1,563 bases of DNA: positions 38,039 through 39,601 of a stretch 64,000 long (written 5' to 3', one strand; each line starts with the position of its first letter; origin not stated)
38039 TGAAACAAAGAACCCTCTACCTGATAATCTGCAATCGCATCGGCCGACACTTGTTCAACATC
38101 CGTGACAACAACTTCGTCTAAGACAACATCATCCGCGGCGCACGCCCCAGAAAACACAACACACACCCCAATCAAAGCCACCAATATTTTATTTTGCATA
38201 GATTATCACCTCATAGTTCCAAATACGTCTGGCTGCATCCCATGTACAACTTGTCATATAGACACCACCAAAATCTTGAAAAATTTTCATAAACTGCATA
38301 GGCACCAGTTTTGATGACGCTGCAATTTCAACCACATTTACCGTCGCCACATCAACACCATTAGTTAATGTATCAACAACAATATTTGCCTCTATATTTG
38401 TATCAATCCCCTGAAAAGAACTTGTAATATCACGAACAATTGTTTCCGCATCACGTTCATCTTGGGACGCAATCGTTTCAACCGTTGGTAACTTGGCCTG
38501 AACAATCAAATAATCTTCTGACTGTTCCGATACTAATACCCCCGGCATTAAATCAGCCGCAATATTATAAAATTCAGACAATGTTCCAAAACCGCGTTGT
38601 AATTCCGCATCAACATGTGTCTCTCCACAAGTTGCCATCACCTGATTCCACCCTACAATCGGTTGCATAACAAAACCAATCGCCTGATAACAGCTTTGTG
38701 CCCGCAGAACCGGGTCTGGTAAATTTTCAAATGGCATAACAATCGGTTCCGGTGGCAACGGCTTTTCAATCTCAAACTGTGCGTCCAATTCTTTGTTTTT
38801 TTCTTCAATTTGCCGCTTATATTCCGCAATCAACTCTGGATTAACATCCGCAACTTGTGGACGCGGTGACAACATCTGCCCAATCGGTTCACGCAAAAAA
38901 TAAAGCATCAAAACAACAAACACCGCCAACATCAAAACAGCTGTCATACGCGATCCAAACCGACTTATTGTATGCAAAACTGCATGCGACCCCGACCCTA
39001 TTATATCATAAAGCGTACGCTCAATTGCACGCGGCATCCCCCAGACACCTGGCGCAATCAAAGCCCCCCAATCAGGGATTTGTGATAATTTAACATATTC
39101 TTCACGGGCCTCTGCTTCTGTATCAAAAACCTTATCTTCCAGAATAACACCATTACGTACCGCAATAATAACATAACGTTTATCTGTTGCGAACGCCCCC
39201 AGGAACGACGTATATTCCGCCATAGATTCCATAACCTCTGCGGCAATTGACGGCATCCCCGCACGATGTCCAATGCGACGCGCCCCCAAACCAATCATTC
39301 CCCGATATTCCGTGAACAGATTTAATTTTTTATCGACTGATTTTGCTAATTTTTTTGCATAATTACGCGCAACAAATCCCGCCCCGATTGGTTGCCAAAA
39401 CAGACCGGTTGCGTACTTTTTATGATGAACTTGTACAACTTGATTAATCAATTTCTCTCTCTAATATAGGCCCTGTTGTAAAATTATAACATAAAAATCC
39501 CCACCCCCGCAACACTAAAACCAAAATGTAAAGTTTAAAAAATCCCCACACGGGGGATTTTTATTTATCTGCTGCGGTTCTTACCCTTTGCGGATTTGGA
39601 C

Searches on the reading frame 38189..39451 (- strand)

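Call 74: search_protein_families(library=pfam, proteins=[window:38189-39451:-], max_evalue=0.00001)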
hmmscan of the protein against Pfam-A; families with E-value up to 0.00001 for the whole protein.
window:38189-39451:- (420 aa): 1 family
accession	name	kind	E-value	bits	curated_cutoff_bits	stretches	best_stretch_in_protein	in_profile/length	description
PF06864.17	PAP_PilO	-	1.3e-07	31.2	26.7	1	14-290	2-276/419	Pilin accessory protein (PilO)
